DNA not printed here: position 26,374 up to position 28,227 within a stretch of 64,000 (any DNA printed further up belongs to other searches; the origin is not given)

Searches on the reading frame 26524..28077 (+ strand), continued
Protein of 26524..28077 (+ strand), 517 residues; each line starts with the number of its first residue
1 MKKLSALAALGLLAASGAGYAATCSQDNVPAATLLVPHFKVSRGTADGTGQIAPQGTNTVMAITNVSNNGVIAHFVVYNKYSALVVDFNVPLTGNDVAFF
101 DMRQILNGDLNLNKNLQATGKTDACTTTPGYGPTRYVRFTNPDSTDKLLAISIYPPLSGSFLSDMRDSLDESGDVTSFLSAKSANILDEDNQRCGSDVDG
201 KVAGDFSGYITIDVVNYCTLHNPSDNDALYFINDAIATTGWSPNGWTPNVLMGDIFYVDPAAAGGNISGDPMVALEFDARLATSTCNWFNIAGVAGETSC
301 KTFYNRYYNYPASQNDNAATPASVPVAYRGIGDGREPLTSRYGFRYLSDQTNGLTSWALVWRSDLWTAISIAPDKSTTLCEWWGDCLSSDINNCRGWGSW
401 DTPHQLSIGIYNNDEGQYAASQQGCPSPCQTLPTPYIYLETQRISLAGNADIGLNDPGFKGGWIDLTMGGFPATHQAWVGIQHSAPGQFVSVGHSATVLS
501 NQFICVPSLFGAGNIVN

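Call 76: fold_search(model_id=the predicted structure, library=pdb)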
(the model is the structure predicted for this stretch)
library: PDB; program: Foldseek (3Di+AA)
matches with E <= 10: 1101; with E <= 0.001: 0
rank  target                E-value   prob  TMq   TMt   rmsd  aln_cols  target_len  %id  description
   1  6li7_A                6.5e-03  0.15  0.12  0.17  20.9       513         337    7  Crystal Structure of Lectin from Pleurotus ostreatus in complex with GalNAc (released 2020-08-05)
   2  6t0q_A                6.5e-03  0.14  0.12  0.16  21.9       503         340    7  Pleurotus Ostreatus Lectin (POL), apo form (released 2020-02-19)
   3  6kbq_A                6.9e-03  0.15  0.12  0.17  22.0       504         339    8  Crystal Structure of Lectin from Pleurotus ostreatus in complex with Glycerol (released 2020-08-05)
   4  6kc2_A                7.3e-03  0.15  0.12  0.17  21.8       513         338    8  Crystal Structure of Lectin from Pleurotus ostreatus in complex with Rhamnose (released 2020-08-05)
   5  4ofq_B                2.1e-02  0.06  0.11  0.14  21.9       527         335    9  Structure of the C-terminal domain of the Streptococcus pyogenes antigen I/II-family protein AspA (released 2014-03-12)
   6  6t1d_A                2.6e-02  0.10  0.12  0.18  20.8       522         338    7  Pleurotus Ostreatus Lectin (POL), compelx with melibiose (released 2020-02-19)
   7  4h3w_B                3.5e-02  0.10  0.12  0.17  20.2       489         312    6  Crystal structure of a putative secreted protein (BDI_1231) from Parabacteroides distasonis ATCC 8503 at 2.00 A resolu (released 2012-11-14)
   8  4h3w_A                4.7e-02  0.10  0.12  0.17  19.9       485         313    6  Crystal structure of a putative secreted protein (BDI_1231) from Parabacteroides distasonis ATCC 8503 at 2.00 A resolu (released 2012-11-14)
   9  4bq5_B                6.0e-02  0.08  0.10  0.08  18.2       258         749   10  Structural analysis of an exo-beta-agarase (released 2013-08-14)
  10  4bq3_C                6.3e-02  0.08  0.11  0.08  17.6       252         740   10  Structural analysis of an exo-beta-agarase (released 2013-08-14)
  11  4bq3_A                6.7e-02  0.08  0.10  0.08  17.8       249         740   11  Structural analysis of an exo-beta-agarase (released 2013-08-14)
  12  4bq2_A                6.7e-02  0.06  0.10  0.07  18.2       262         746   11  Structural analysis of an exo-beta-agarase (released 2013-08-14)
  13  3w5n                  7.1e-02  0.09  0.12  0.07  23.2       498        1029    6  Crystal Structure of Streptomyces avermitilis alpha-L-rhamnosidase complexed with L-rhamnose (released 2013-03-20)
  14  4bq4_A                7.1e-02  0.08  0.11  0.08  17.8       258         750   11  Structural analysis of an exo-beta-agarase (released 2013-08-14)
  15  4bq5_A                8.0e-02  0.06  0.09  0.07  20.0       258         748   10  Structural analysis of an exo-beta-agarase (released 2013-08-14)
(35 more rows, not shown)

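Call 80: search_protein_families(library=pfam, proteins=[L092:7489-8565:+, L092:8573-9811:+, L092:10007-11221:+, L092:11241-13859:+, L092:13902-15353:+, L092:15405-16631:+, L092:16642-19482:+, L082:8366-9913:+, L082:11224-13146:+, L082:13139-15061:+], max_evalue=0.001)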
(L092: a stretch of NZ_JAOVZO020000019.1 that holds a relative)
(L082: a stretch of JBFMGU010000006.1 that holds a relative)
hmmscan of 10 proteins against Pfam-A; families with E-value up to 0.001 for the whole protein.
L092:7489-8565:+ (358 aa): 1 family
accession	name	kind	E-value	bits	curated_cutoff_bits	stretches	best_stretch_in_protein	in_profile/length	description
PF04199.19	Cyclase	-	1.1e-27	97.4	23.1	1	91-288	1-141/142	Putative cyclase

L092:8573-9811:+ (412 aa): 1 family
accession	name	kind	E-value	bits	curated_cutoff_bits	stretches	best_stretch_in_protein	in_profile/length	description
PF00704.34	Glyco_hydro_18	-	4.5e-48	165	29.6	1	87-390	18-316/317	Glycosyl hydrolases family 18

L092:10007-11221:+ (404 aa): 0 families

L092:11241-13859:+ (872 aa): 1 family
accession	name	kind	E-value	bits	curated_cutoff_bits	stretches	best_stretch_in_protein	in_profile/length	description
PF05345.18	He_PIG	-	1.5e-14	54.6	24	1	759-835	14-95/96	Putative Ig domain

L092:13902-15353:+ (483 aa): 3 families
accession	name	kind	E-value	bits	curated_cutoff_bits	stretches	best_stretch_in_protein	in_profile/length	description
PF13517.12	FG-GAP_3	-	1.4e-32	112.5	26.9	5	167-236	1-60/61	FG-GAP-like repeat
PF01839.29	FG-GAP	-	8.7e-21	73.8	22.1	1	276-298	1-23/37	FG-GAP repeat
PF16743.10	PliI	-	1.9e-05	24.8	27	0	438-457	60-79/123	Periplasmic lysozyme inhibitor of I-type lysozyme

L092:15405-16631:+ (408 aa): 0 families

L092:16642-19482:+ (946 aa): 1 family
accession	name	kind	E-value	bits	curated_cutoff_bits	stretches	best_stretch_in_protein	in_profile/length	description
PF05345.18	He_PIG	-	7.8e-13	49.1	24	1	830-910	6-95/96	Putative Ig domain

L082:8366-9913:+ (515 aa): 2 families
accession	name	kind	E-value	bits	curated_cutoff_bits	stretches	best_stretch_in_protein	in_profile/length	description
PF13517.12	FG-GAP_3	-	3.1e-31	108.2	26.9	3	155-219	1-60/61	FG-GAP-like repeat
PF01839.29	FG-GAP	-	3.2e-11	43.3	22.1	0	205-222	5-22/37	FG-GAP repeat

L082:11224-13146:+ (640 aa): 0 families

L082:13139-15061:+ (640 aa): 5 families
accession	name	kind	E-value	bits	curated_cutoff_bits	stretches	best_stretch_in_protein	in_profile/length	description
PF16640.11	Big_3_5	-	4.1e-52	175.1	35.5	3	310-393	1-85/88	Bacterial Ig-like domain (group 3)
PF01483.27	P_proprotein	-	4.2e-11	43.2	21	1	78-191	1-85/86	Proprotein convertase P-domain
PF03160.20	Calx-beta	-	9.9e-07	29.2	27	1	213-301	21-115/119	Calx-beta domain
PF17957.7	Big_7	-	5.7e-05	24.1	24.1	0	307-375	2-70/70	Bacterial Ig domain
PF13584.12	BatD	-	0.00049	21.1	24.1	0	312-382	3-70/92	BatD DUF11 like domain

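Call 84: search_protein_families(library=pfam, proteins=[L096:4183-6177:+, L096:5721-7427:+, L096:8566-10167:-, L096:17641-19164:-, L096:19236-20684:+, L073:6514-7476:-, L073:9353-11815:-, L073:11851-12834:+, L079:2641-4134:+, L079:23-1333:+], max_evalue=0.001)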
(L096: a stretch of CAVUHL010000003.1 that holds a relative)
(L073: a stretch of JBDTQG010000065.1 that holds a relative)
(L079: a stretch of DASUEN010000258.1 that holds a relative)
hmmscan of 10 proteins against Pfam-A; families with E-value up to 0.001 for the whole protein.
L096:4183-6177:+ (664 aa): 4 families
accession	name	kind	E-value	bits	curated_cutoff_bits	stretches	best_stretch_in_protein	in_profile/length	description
PF00069.31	Pkinase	-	8.9e-56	189.6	31.7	1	13-262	1-253/263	Protein kinase domain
PF07714.23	PK_Tyr_Ser-Thr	-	2.6e-36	125.7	23.1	1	19-262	7-250/258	Protein tyrosine and serine/threonine kinase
PF01636.29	APH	-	2.8e-06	27.7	23.2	0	19-126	5-104/239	Phosphotransferase enzyme family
PF14531.12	Kinase-like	-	0.00094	19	25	0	122-260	154-289/289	Kinase-like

L096:5721-7427:+ (568 aa): 2 families
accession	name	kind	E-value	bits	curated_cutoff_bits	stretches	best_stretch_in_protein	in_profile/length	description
PF00675.25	Peptidase_M16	-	4.3e-29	101.8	22.3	1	171-317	2-148/149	Insulinase (Peptidase family M16)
PF05193.26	Peptidase_M16_C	-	3.1e-23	83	23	1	326-497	4-179/181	Peptidase M16 inactive domain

L096:8566-10167:- (533 aa): 0 families

L096:17641-19164:- (507 aa): 2 families
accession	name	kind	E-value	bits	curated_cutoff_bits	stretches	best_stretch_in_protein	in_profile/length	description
PF00501.34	AMP-binding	-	8.4e-45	153.6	29.9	1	60-373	4-383/384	AMP-binding enzyme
PF13193.12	AMP-binding_C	-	8.5e-16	59.1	24.5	1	420-493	1-76/76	AMP-binding enzyme C-terminal domain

L096:19236-20684:+ (482 aa): 3 families
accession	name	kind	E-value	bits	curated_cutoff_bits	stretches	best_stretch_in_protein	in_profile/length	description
PF00109.32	ketoacyl-synt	-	4.3e-39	135.1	20.8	1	66-304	2-251/252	Beta-ketoacyl synthase, N-terminal domain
PF02801.28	Ketoacyl-synt_C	-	2.9e-33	114.8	20.8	1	313-424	1-115/119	Beta-ketoacyl synthase, C-terminal domain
PF00108.29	Thiolase_N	-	1.9e-06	27.9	26.4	1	219-266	75-122/260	Thiolase, N-terminal domain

L073:6514-7476:- (320 aa): 2 families
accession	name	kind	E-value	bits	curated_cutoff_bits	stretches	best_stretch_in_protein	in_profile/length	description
PF00849.27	PseudoU_synth_2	-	6.3e-36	124.3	26.8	1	88-242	1-152/152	RNA pseudouridylate synthase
PF01479.30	S4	-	2.3e-06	27.7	22.8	1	16-61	2-48/48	S4 domain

L073:9353-11815:- (820 aa): 2 families
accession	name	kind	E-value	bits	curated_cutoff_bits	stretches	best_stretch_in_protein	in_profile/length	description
PF20245.3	DUF6600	-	1.1e-21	77.3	27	1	258-351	4-100/102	Family of unknown function (DUF6600)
PF04773.18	FecR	-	5.2e-06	27.2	24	1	85-158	1-68/97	FecR protein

L073:11851-12834:+ (327 aa): 7 families
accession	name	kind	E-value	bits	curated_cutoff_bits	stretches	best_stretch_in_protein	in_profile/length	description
PF00027.35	cNMP_binding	-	2.8e-12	46.9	27.5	1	214-293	8-87/89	Cyclic nucleotide-binding domain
PF14559.12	TPR_19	-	5.2e-07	30.3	25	1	59-100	5-46/68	Tetratricopeptide repeat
PF13414.12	TPR_11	-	1.2e-05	25.4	26.8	0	107-132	2-27/42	TPR repeat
PF13424.12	TPR_12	-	4.5e-05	24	30.1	0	58-102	23-68/77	Tetratricopeptide repeat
PF13428.12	TPR_14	-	5.2e-05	24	23.5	0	100-138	2-40/44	Tetratricopeptide repeat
PF14561.12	TPR_20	-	0.00013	22.7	25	0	63-104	6-47/90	Tetratricopeptide repeat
PF07719.23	TPR_2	-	0.00034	21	27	0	101-132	3-34/34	Tetratricopeptide repeat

L079:2641-4134:+ (497 aa): 1 family
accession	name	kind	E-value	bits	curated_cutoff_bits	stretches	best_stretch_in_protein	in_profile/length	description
PF00668.25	Condensation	-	1.5e-57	195.7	30.6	1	53-484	5-444/456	Condensation domain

L079:23-1333:+ (436 aa): 3 families
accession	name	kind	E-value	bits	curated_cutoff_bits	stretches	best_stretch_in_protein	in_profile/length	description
PF00501.34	AMP-binding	-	5e-36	124.8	29.9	1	2-191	197-384/384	AMP-binding enzyme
PF00550.31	PP-binding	-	1.4e-16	61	20.8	1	352-415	1-66/67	Phosphopantetheine attachment site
PF13193.12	AMP-binding_C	-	2.9e-15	57.4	24.5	1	247-323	1-76/76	AMP-binding enzyme C-terminal domain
